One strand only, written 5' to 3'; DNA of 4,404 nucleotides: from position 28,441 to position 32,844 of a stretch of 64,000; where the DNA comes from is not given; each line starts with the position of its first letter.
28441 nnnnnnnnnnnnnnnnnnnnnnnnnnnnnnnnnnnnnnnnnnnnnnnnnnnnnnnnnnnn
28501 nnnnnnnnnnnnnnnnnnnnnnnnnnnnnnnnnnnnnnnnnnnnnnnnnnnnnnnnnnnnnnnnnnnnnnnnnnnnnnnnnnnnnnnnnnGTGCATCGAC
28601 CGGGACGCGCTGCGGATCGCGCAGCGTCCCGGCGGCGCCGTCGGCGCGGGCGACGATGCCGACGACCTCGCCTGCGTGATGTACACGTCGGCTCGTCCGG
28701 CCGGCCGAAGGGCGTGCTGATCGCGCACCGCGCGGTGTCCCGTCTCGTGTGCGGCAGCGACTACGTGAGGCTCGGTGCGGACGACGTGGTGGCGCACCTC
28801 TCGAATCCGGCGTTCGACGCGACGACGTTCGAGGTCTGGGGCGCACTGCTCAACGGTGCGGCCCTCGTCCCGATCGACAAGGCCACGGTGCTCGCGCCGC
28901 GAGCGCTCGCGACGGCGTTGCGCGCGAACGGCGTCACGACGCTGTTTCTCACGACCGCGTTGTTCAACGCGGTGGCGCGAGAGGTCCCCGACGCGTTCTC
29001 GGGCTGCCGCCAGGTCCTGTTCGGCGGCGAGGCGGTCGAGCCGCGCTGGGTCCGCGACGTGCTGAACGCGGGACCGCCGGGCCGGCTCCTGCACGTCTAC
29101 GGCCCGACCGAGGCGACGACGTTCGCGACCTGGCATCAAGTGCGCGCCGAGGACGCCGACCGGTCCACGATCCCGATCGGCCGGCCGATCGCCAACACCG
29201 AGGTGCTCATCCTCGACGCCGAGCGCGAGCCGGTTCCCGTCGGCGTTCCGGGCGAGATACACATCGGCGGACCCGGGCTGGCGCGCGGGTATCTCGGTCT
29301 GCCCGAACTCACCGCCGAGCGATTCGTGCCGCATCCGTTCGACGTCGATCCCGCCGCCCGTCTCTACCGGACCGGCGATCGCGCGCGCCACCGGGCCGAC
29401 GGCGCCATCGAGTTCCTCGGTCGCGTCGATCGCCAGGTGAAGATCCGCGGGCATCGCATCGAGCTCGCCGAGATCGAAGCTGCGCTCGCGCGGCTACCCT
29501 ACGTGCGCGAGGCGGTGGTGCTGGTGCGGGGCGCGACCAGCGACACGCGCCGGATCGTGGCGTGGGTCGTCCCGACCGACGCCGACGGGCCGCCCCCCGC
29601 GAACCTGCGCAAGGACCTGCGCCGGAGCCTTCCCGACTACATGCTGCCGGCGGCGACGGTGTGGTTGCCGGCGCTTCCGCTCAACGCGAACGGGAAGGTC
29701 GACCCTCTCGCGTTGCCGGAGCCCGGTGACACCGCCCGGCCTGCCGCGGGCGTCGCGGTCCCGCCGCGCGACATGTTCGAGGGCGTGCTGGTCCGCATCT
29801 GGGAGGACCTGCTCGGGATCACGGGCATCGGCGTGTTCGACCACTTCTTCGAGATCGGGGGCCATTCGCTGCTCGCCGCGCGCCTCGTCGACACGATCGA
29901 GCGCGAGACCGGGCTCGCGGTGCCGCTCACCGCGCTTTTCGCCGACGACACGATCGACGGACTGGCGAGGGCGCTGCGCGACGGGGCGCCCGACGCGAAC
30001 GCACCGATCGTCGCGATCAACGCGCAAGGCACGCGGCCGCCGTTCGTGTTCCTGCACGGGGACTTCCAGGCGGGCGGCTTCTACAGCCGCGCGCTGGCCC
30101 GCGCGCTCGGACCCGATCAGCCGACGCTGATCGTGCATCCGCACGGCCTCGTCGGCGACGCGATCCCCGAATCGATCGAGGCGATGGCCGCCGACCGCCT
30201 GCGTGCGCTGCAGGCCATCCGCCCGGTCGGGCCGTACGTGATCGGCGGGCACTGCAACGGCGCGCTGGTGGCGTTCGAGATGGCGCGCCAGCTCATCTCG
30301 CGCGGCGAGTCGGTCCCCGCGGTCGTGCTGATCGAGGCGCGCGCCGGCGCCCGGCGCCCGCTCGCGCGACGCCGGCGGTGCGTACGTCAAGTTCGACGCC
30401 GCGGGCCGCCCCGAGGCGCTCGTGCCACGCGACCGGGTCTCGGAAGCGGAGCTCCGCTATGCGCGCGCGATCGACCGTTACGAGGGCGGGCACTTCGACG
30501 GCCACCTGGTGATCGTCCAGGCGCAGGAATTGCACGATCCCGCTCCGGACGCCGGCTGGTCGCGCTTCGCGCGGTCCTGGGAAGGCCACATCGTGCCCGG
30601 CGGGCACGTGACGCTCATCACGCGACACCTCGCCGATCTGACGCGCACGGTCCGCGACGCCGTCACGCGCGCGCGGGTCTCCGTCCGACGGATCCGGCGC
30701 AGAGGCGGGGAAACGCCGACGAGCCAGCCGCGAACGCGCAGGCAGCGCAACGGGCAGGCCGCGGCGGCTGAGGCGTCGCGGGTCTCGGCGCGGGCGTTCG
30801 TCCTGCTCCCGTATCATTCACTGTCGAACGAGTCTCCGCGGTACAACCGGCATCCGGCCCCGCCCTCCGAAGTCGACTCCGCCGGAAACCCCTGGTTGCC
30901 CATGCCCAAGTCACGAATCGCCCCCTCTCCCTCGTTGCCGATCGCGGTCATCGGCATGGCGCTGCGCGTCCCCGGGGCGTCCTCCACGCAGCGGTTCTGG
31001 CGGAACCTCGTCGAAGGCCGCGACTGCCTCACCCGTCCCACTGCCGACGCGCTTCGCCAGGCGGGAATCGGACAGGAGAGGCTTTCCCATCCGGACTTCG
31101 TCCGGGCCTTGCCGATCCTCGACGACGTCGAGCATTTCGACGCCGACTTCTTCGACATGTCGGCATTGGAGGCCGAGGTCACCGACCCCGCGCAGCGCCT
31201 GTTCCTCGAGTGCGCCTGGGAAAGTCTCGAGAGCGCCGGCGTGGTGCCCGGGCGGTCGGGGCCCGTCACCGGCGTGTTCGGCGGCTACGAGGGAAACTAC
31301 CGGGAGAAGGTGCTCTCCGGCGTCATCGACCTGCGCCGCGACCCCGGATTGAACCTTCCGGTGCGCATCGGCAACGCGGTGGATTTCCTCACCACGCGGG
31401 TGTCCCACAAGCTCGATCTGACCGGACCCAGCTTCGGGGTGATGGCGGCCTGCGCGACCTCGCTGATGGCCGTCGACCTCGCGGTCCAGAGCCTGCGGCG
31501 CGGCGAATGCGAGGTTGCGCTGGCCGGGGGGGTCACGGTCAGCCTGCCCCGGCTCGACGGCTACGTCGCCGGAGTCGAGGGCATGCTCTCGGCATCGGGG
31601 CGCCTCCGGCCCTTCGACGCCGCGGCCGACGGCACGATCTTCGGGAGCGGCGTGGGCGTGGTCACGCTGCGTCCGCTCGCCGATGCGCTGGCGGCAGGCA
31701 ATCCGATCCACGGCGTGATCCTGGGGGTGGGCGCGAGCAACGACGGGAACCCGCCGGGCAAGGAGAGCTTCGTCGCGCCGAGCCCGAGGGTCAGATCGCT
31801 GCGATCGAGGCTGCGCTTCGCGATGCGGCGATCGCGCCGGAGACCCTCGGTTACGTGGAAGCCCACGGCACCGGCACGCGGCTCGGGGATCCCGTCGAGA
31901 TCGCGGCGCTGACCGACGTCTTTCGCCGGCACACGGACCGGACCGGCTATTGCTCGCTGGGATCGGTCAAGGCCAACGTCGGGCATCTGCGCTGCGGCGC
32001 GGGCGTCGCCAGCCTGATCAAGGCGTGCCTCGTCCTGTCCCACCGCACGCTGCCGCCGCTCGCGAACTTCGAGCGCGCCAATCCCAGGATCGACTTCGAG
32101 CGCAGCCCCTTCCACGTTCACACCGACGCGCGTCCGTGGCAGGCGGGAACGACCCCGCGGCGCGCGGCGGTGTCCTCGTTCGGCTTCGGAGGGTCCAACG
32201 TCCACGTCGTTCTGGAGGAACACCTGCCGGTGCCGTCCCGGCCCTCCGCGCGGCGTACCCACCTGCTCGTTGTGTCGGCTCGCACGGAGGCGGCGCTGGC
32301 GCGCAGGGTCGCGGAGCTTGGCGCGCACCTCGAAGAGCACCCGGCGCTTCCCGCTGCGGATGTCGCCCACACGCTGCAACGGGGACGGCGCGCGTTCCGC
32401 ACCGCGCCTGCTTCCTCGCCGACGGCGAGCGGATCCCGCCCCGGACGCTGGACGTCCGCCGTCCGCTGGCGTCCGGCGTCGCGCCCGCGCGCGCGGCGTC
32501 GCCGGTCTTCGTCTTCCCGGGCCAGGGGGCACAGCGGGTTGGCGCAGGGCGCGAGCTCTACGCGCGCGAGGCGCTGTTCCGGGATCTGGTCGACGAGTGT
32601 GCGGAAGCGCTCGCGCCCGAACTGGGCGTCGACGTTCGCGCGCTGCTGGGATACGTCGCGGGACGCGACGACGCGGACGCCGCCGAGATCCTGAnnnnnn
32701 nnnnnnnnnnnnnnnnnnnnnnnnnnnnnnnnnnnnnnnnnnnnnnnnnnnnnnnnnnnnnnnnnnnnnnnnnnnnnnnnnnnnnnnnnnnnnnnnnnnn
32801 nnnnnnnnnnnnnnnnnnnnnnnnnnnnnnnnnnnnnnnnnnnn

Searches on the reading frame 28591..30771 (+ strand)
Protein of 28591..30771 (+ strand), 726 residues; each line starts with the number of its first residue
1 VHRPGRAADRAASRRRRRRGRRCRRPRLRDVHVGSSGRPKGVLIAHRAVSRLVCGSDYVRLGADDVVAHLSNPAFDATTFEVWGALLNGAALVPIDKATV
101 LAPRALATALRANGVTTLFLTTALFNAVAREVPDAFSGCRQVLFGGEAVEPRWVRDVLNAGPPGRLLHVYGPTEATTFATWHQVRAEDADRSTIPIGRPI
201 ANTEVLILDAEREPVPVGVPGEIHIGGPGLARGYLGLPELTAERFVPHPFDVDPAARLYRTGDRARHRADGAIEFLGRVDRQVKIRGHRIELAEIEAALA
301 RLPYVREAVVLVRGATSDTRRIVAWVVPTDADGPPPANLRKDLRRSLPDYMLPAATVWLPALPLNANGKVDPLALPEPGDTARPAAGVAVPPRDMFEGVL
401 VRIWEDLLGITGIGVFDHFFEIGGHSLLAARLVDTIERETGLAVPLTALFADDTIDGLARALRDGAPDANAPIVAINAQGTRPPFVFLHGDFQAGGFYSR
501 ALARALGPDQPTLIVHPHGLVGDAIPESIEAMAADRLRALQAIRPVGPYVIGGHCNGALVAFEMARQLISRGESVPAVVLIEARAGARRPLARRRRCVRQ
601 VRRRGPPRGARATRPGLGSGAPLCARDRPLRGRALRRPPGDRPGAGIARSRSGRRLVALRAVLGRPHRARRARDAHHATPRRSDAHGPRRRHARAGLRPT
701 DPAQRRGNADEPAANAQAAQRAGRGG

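Call 7: search_protein_families(library=pfam, proteins=[window:28591-30771:+], max_evalue=0.01)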
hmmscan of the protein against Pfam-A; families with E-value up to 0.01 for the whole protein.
window:28591-30771:+ (726 aa): 5 families
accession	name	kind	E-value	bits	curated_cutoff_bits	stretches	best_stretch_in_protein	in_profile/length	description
PF00501.34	AMP-binding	-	3.7e-47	161.4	29.9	1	34-235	172-384/384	AMP-binding enzyme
PF00975.26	Thioesterase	-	1.8e-15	58.2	26.4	1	500-585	17-104/226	Thioesterase domain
PF00550.31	PP-binding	-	7.1e-13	49.1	20.8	1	400-462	3-67/67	Phosphopantetheine attachment site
PF13193.12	AMP-binding_C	-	5.2e-11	43.8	24.5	1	294-369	1-76/76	AMP-binding enzyme C-terminal domain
PF00561.26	Abhydrolase_1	-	0.0058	16.8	25.8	0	483-583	1-102/245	alpha/beta hydrolase fold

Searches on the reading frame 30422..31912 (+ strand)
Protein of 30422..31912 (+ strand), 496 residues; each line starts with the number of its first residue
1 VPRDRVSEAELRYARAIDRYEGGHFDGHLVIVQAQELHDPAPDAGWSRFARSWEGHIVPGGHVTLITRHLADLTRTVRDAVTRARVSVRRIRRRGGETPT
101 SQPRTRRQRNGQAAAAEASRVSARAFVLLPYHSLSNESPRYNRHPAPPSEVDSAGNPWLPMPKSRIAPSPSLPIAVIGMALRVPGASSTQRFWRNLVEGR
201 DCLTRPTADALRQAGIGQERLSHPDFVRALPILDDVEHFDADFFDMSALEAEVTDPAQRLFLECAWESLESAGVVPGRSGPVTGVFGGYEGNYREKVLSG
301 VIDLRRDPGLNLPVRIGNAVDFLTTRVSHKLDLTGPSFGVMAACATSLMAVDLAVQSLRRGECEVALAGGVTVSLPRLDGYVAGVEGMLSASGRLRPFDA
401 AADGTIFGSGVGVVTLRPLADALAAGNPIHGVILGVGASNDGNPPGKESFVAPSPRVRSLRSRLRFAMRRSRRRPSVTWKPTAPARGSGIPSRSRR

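Call 7: search_protein_families(library=pfam, proteins=[window:30422-31912:+], max_evalue=0.01)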
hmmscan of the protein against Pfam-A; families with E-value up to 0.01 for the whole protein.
window:30422-31912:+ (496 aa): 2 families
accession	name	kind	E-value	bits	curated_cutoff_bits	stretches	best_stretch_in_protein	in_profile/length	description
PF00109.32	ketoacyl-synt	-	1.2e-60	205.7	20.8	1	173-422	3-252/252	Beta-ketoacyl synthase, N-terminal domain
PF00108.29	Thiolase_N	-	0.0012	18.7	26.4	1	330-371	69-112/260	Thiolase, N-terminal domain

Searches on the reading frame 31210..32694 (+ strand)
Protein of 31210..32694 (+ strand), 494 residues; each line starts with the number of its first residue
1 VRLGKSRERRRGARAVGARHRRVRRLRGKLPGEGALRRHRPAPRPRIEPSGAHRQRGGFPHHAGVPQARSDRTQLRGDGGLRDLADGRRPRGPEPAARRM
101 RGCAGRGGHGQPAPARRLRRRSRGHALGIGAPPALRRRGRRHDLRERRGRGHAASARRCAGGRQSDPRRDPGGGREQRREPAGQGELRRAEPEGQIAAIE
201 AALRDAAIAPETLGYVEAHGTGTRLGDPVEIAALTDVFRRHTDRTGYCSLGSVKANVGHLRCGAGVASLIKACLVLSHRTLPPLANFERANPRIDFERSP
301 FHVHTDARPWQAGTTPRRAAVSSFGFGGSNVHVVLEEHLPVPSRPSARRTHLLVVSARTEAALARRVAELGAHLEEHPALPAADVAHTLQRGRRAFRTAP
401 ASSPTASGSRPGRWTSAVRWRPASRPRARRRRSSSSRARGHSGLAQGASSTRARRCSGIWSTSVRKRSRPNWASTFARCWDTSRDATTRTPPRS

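Call 7: search_protein_families(library=pfam, proteins=[window:31210-32694:+], max_evalue=0.01)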
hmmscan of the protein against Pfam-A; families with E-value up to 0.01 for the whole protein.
window:31210-32694:+ (494 aa): 4 families
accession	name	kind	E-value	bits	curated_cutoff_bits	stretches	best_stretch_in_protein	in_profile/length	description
PF02801.28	Ketoacyl-synt_C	-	7.7e-34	116.7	20.8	1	187-288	19-119/119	Beta-ketoacyl synthase, C-terminal domain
PF16197.11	KAsynt_C_assoc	-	5.7e-20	72.2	33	1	291-397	2-107/111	Ketoacyl-synthetase C-terminal extension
PF22621.2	CurL-like_PKS_C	-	4e-14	52.8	27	1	351-397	1-47/64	CurL-like, PKS C-terminal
PF22336.2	RhiE-like_linker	-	2.6e-07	31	27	1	354-397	1-43/67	RhiE-like, KS-MAT linker domain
